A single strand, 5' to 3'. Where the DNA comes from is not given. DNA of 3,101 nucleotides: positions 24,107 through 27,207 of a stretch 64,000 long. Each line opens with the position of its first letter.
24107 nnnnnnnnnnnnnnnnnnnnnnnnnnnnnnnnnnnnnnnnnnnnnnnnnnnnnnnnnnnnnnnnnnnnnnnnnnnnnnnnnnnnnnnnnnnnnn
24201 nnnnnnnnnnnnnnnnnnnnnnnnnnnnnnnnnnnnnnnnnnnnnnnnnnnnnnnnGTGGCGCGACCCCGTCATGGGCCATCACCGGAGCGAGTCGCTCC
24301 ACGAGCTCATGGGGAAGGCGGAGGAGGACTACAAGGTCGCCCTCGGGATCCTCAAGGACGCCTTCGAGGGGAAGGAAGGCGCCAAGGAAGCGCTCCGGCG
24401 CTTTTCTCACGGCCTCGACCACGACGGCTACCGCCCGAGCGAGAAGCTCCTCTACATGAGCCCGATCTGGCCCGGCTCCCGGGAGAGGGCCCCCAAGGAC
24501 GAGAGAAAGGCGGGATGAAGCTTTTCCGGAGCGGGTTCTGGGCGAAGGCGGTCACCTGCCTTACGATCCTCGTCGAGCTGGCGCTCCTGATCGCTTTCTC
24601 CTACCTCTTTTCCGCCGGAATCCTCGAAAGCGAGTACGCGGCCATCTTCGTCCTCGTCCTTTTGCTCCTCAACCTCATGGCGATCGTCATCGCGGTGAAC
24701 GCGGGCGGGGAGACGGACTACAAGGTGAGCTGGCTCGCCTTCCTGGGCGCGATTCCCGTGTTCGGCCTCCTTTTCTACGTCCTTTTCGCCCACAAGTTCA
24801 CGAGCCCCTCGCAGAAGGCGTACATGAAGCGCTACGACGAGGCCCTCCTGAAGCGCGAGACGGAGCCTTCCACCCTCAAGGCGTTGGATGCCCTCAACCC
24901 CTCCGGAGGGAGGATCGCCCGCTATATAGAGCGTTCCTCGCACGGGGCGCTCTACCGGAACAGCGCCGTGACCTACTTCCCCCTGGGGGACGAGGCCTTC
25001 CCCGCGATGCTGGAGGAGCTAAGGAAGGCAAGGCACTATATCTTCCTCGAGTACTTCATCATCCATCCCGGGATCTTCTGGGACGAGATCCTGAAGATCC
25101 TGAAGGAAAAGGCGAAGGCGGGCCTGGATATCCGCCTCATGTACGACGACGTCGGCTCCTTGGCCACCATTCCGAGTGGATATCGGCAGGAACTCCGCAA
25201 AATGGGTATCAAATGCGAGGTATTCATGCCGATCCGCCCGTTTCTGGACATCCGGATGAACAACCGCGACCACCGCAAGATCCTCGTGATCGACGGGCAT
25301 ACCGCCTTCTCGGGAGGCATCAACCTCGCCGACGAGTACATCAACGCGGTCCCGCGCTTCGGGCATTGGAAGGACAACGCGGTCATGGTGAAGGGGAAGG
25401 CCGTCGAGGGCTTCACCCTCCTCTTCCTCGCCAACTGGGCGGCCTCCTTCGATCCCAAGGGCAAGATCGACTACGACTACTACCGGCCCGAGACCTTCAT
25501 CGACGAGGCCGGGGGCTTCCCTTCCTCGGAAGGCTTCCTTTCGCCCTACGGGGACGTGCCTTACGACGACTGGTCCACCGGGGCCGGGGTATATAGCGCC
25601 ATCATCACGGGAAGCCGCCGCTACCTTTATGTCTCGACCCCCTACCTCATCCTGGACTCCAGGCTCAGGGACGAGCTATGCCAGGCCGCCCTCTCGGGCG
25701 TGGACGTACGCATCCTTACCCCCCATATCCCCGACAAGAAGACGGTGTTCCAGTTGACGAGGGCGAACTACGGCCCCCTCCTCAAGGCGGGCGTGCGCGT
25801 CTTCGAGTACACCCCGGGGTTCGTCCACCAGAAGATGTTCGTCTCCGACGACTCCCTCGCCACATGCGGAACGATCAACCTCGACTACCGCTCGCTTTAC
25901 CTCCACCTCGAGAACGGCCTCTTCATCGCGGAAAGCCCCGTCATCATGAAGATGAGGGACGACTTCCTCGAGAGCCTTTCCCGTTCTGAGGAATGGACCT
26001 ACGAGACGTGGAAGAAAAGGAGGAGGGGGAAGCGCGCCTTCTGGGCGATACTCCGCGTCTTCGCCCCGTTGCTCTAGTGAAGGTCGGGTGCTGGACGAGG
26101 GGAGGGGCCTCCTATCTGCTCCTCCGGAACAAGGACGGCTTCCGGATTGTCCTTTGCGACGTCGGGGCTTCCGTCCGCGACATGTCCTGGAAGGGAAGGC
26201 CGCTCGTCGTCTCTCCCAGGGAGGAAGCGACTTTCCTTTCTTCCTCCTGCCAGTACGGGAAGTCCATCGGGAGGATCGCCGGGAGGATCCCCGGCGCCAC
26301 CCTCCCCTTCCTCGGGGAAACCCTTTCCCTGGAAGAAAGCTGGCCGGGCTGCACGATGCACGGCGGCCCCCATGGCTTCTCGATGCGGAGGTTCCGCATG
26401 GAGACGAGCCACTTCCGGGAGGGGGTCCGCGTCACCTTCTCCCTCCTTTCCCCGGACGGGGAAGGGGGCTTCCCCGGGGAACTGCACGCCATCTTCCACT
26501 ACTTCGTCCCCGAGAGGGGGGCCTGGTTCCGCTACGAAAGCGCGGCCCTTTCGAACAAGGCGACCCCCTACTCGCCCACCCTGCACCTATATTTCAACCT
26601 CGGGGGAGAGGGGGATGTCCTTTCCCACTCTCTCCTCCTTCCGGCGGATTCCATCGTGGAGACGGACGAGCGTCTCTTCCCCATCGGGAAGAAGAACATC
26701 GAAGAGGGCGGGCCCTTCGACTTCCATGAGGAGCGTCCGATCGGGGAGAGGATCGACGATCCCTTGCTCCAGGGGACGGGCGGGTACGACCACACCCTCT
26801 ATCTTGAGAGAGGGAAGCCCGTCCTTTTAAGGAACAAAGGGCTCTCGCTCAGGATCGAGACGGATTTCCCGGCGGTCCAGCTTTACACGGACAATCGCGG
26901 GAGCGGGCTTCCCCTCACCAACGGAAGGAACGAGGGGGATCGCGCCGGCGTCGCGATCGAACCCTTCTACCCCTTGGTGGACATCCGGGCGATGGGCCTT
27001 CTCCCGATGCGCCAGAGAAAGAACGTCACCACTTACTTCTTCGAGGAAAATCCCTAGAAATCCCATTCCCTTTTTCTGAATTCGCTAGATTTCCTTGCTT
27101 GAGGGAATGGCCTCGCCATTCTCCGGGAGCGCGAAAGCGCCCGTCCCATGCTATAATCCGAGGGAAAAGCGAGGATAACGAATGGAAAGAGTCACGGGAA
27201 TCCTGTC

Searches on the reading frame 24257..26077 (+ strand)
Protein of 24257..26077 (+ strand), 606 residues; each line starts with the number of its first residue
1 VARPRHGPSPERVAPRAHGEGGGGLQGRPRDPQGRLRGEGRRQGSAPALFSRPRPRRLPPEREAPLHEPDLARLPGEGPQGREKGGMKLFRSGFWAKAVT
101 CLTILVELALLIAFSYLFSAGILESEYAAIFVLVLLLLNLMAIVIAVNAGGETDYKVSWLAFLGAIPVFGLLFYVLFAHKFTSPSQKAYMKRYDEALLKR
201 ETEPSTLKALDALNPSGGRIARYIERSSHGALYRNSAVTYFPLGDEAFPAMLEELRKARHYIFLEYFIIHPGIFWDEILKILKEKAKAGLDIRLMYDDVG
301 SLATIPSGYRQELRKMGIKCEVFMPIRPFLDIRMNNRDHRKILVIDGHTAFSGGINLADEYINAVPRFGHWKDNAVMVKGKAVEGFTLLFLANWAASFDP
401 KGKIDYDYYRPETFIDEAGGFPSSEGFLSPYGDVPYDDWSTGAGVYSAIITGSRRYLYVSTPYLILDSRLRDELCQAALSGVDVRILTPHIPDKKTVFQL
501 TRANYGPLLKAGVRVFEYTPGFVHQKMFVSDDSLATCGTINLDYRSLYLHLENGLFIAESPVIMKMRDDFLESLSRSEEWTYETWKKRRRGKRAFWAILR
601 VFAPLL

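Call 50: search_protein_families(library=pfam, proteins=[window:24257-26077:+], max_evalue=0.0001)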
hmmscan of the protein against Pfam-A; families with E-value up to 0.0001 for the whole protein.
window:24257-26077:+ (606 aa): 3 families
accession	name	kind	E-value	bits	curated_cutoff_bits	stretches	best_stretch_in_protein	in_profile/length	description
PF13091.12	PLDc_2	-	4.5e-35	120.8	27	2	449-571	4-129/132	PLD-like domain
PF00614.28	PLDc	-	7.4e-14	51.5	21.9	2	334-361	1-28/28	Phospholipase D Active site motif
PF13396.11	PLDc_N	-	4.5e-05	23.8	23.3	1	138-177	2-40/42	Phospholipase_D-nuclease N-terminal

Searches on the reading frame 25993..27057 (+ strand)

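Call 49: search_protein_families(library=pfam, proteins=[window:25993-27057:+], max_evalue=0.0001)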
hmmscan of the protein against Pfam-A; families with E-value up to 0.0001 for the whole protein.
window:25993-27057:+ (354 aa): 1 family
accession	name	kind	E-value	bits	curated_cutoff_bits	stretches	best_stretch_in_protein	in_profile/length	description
PF01263.26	Aldose_epim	-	6.6e-39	134.5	27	1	43-313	4-258/299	Aldose 1-epimerase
